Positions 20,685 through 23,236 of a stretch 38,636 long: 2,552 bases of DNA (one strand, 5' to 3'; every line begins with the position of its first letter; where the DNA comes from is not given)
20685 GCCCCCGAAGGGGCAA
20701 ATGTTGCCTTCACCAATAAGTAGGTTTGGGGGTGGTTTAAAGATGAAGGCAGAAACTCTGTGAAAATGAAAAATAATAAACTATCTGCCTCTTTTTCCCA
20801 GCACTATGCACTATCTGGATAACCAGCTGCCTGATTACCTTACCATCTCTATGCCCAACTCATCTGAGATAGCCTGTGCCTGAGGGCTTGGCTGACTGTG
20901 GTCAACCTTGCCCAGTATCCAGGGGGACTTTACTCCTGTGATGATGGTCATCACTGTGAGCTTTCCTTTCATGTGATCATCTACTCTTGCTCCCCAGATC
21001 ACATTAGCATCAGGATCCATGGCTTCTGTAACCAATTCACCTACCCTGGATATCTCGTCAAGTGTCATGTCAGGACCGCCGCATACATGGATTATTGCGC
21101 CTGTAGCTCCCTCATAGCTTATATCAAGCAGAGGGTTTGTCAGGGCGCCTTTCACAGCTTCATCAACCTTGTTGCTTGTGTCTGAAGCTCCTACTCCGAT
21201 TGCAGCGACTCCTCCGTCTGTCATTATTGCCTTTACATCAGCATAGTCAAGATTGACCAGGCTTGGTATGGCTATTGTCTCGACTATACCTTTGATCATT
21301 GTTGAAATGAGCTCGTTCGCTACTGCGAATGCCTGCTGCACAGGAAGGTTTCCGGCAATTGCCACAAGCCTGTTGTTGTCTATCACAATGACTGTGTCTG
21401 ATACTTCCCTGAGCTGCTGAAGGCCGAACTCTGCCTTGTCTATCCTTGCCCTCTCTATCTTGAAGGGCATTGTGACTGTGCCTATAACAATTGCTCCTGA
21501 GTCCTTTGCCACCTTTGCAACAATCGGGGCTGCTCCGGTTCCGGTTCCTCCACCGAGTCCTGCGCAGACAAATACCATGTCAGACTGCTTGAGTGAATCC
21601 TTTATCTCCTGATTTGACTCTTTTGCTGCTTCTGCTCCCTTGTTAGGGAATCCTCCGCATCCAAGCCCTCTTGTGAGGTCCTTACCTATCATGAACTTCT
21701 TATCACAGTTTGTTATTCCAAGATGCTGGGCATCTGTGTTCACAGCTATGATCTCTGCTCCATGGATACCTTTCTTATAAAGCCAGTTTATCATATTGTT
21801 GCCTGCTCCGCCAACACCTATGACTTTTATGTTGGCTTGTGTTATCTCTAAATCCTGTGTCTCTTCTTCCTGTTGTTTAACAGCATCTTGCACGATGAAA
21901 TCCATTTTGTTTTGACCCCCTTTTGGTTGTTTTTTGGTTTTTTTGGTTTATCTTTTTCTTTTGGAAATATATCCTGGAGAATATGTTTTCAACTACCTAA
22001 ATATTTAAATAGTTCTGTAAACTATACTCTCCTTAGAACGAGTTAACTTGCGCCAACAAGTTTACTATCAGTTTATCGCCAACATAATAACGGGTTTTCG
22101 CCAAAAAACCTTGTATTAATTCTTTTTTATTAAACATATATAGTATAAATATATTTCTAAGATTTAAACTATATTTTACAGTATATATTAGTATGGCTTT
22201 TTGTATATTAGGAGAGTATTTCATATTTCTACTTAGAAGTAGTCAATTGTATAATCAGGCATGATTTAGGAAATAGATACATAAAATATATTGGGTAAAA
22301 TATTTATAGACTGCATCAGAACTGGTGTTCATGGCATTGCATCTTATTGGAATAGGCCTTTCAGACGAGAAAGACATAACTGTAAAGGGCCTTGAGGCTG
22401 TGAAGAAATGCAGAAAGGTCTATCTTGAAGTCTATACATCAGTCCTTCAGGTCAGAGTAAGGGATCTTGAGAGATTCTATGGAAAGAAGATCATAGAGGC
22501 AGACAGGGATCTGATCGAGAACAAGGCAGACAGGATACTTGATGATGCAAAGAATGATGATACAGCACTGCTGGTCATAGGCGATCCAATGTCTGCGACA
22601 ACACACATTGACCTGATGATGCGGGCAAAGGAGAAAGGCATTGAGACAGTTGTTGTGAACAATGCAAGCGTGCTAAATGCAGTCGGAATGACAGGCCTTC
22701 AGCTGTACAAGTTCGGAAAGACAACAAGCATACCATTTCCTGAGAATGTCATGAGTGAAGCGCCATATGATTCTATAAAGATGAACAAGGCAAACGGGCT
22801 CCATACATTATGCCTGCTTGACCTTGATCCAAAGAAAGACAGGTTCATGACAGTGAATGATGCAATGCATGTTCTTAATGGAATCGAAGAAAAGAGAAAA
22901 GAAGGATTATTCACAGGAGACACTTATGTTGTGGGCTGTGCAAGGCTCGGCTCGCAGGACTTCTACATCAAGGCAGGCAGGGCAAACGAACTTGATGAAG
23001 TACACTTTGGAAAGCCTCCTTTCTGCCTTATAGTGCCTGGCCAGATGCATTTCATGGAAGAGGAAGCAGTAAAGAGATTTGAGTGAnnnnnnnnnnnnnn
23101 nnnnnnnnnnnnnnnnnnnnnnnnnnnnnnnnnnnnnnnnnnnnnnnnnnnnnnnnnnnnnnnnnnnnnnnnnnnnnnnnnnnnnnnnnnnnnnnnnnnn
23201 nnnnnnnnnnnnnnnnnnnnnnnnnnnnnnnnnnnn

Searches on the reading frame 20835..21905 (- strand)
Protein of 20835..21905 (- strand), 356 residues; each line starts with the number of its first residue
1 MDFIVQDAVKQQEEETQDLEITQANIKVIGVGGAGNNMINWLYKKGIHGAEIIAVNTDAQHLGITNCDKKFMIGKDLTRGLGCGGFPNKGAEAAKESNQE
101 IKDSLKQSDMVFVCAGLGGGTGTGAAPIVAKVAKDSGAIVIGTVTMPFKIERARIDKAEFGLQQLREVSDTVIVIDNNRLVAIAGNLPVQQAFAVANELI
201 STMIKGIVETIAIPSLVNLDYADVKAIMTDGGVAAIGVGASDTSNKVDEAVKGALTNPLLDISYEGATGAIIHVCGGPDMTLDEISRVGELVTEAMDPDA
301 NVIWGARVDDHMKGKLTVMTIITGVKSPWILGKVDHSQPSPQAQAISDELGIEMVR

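Call 9: search_protein_families(library=pfam, proteins=[window:20835-21905:-], max_evalue=0.01)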
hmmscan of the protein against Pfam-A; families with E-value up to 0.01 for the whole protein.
window:20835-21905:- (356 aa): 2 families
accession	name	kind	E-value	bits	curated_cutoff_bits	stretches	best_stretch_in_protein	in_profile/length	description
PF00091.31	Tubulin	-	2e-47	162.4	33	1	25-184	1-189/190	Tubulin/FtsZ family, GTPase domain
PF12327.13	FtsZ_C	-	5.4e-32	110.4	27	1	232-326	1-95/95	FtsZ family, C-terminal domain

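Call 14: find_encoding_contigs(protein=window:20835-21905:-, flank=10000, max_places=8)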
Protein window:20835-21905:- (356 aa): no gene with exactly this product is on record in the collection.

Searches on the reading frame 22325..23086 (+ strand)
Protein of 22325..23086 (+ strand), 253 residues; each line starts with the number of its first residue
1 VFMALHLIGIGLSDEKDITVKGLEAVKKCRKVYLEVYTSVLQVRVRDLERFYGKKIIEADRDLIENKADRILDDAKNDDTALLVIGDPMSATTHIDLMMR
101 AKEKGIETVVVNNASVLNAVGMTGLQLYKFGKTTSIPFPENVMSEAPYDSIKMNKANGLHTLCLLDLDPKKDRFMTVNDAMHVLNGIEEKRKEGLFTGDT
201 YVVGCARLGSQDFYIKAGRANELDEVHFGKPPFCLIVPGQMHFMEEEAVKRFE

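Call 9: search_protein_families(library=pfam, proteins=[window:22325-23086:+], max_evalue=0.01)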
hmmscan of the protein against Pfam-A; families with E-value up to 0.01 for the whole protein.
window:22325-23086:+ (253 aa): 1 family
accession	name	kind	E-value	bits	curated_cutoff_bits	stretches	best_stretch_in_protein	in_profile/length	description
PF00590.25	TP_methylase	-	2.7e-18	67.1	27.8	1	5-223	2-211/212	Tetrapyrrole (Corrin/Porphyrin) Methylases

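Call 13: find_encoding_contigs(protein=window:22325-23086:+, flank=10000, max_places=8)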
Protein window:22325-23086:+ (253 aa): no gene with exactly this product is on record in the collection.

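Call 20: find_related_loci(query=window:22325-23086:+, collection=metagenome_contigs, flank=10000)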
Query window:22325-23086:+ (253 aa) in metagenome_contigs; peptide patterns used: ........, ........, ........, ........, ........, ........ (x = any residue, [..] = any of these).
422 stretches matched a pattern; 319 encode a relative of the query (tblastn E <= 1e-3); the best 80 are kept; 80 distinct loci.
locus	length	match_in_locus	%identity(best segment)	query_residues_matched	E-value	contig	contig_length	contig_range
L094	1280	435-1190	68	2-253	4e-126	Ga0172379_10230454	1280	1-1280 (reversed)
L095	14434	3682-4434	64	2-252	9e-109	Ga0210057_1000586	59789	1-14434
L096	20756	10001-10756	63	3-253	2e-104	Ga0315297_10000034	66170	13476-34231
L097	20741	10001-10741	64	5-250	2e-103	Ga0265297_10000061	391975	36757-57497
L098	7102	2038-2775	63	3-247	3e-100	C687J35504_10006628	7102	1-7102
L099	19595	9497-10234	63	3-247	3e-100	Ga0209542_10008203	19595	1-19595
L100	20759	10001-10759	60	2-253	7e-99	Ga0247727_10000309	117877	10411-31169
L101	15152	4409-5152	61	2-249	3e-98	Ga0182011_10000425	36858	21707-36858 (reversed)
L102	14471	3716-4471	60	3-253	1e-97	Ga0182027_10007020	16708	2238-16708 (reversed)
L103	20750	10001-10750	59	3-251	1e-97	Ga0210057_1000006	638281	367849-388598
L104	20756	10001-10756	58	3-253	1e-96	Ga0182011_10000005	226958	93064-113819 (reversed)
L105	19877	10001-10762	57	1-253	1e-95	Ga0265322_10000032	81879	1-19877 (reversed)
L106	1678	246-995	58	3-253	7e-102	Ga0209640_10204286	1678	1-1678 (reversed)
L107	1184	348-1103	59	3-253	1e-103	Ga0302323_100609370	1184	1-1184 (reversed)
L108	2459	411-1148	61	2-247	2e-98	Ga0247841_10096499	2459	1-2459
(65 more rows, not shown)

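Call 22: find_homologous_proteins(query=window:22325-23086:+, max_evalue=1e-40)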
Query window:22325-23086:+ (253 aa): 3567 proteins with E <= 1e-40 among 4729 candidates; the best 120 are listed.
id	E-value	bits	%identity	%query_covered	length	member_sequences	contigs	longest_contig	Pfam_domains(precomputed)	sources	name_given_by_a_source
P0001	6.3e-121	421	73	99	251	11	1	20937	PF00590.26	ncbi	-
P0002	6.9e-114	397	69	99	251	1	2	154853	PF00590.26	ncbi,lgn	-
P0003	5.1e-113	395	70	99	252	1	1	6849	PF00590.26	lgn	-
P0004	1.9e-111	390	70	99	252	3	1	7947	PF00590.26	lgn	-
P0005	1.1e-109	384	68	99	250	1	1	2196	PF00590.26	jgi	jgi:diphthine synthase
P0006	5.6e-109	381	68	99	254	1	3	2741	PF00590.26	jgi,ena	-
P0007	3.8e-108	379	67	99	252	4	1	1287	PF00590.26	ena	-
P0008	6.1e-107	375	67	99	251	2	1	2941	PF00590.26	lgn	-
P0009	7.0e-106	371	66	99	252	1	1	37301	PF00590.26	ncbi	ncbi:diphthine synthase [candidate division KSB1 bacterium]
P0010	1.7e-105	370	68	99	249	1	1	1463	PF00590.26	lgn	-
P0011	1.3e-104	367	68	99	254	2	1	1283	PF00590.26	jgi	-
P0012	1.4e-101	357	64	99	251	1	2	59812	PF00590.26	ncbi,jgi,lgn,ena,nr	ncbi:diphthine synthase [Candidatus Woesearchaeota archaeon CG10_big_fil_rev_8_21_14_0_10_44_13]|nr:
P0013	1.2e-100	354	63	99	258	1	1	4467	PF00590.26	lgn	-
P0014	1.8e-100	354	62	99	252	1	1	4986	PF00590.26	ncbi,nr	ncbi:MAG: diphthine synthase [Candidatus Woesearchaeota archaeon]|nr:diphthine synthase [Candidatus 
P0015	4.0e-98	346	64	98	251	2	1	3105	PF00590.26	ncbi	-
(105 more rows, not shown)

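Call 23: find_encoding_contigs(protein=P0001, flank=10000, max_places=4)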
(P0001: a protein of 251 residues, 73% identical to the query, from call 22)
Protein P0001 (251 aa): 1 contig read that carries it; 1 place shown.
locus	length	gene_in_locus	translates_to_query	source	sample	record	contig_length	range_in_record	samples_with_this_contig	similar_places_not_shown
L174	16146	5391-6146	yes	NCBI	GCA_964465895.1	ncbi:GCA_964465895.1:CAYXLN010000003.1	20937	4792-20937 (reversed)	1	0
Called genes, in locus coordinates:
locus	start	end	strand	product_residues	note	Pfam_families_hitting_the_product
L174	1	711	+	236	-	?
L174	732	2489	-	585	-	PF04675:DNA_ligase_A_N, PF01068:DNA_ligase_A_M, PF04679:DNA_ligase_A_C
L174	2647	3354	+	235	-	PF00881:Nitroreductase, PF14512:TM1586_NiRdase (faint), PF00881:Nitroreductase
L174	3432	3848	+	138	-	-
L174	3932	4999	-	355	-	PF00091:Tubulin, PF12327:FtsZ_C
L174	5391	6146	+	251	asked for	PF00590:TP_methylase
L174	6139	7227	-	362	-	-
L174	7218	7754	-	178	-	-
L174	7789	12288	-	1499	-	PF13415:Beta-prop_FBX42, PF24681:Kelch_KLHDC2_KLHL20_DRC7, PF01344:Kelch_1 (weak), PF25210:Kelch_FKB95 (weak), PF13415:Beta-prop_FBX42, PF24681:Kelch_KLHDC2_KLHL20_DRC7, PF24981:Beta-prop_ATRN-LZTR1, PF13385:Laminin_G_3, +2 more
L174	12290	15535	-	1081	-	PF11617:Cu-binding_MopE, PF13948:DUF4215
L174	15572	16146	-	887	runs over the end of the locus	PF01839:FG-GAP (faint), PF13517:FG-GAP_3 (weak), PF11617:Cu-binding_MopE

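Call 24: find_encoding_contigs(protein=P0002, flank=10000, max_places=4)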
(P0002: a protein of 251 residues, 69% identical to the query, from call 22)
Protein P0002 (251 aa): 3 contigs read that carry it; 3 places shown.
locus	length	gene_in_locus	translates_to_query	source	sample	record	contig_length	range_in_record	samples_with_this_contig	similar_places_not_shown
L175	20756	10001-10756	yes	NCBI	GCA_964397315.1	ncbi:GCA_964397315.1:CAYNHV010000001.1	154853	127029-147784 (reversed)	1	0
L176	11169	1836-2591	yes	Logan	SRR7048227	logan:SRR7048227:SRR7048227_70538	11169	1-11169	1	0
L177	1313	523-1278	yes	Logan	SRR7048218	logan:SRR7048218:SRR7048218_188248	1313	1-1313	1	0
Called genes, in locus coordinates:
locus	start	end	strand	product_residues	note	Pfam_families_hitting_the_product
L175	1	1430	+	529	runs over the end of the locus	PF00271:Helicase_C, PF20470:HTH_61 (faint), PF21280:Helicase_dom4_arc, PF14520:HHH_5 (weak)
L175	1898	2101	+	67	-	-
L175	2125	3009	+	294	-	PF02811:PHP, PF13263:PHP_C (weak)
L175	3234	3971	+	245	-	PF12686:DUF3800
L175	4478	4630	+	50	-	-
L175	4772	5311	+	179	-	-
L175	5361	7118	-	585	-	PF04675:DNA_ligase_A_N, PF01068:DNA_ligase_A_M, PF04679:DNA_ligase_A_C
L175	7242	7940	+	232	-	PF00881:Nitroreductase, PF14512:TM1586_NiRdase (faint), PF00881:Nitroreductase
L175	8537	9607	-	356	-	PF00091:Tubulin, PF12327:FtsZ_C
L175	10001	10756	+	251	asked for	PF00590:TP_methylase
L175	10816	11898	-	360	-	-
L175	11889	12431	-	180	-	-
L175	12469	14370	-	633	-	PF11617:Cu-binding_MopE, PF13620:CarboxypepD_reg, PF13715:CarbopepD_reg_2 (weak)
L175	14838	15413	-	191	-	-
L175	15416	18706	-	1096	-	PF11617:Cu-binding_MopE (weak)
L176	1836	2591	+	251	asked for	PF00590:TP_methylase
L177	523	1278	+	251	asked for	PF00590:TP_methylase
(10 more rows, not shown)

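Call 47: find_encoding_contigs(protein=window:22331-23086:+, flank=10000, max_places=6)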
Protein window:22331-23086:+ (251 aa): no gene with exactly this product is on record in the collection.

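Call 49: find_encoding_contigs(protein=P0003, flank=10000, max_places=3)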
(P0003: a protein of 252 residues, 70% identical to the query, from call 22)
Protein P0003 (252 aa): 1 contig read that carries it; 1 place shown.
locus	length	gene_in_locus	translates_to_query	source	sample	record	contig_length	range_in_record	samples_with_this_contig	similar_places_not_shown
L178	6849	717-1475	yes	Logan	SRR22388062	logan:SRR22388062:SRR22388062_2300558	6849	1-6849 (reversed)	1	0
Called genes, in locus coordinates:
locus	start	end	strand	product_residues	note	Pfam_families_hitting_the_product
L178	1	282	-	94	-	?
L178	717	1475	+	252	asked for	PF00590:TP_methylase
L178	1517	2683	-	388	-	-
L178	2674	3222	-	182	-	-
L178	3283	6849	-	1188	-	?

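Call 50: find_encoding_contigs(protein=P0004, flank=10000, max_places=3)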
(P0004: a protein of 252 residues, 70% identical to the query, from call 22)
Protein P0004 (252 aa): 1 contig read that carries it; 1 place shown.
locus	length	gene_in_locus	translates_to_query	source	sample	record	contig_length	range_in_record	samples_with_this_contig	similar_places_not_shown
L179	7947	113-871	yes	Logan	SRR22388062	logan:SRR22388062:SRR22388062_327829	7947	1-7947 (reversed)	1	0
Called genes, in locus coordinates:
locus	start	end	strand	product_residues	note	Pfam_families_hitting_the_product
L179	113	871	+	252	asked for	PF00590:TP_methylase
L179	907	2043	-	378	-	-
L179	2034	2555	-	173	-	-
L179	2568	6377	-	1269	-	PF13620:CarboxypepD_reg (faint), PF11617:Cu-binding_MopE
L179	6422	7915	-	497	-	PF00404:Dockerin_1 (faint)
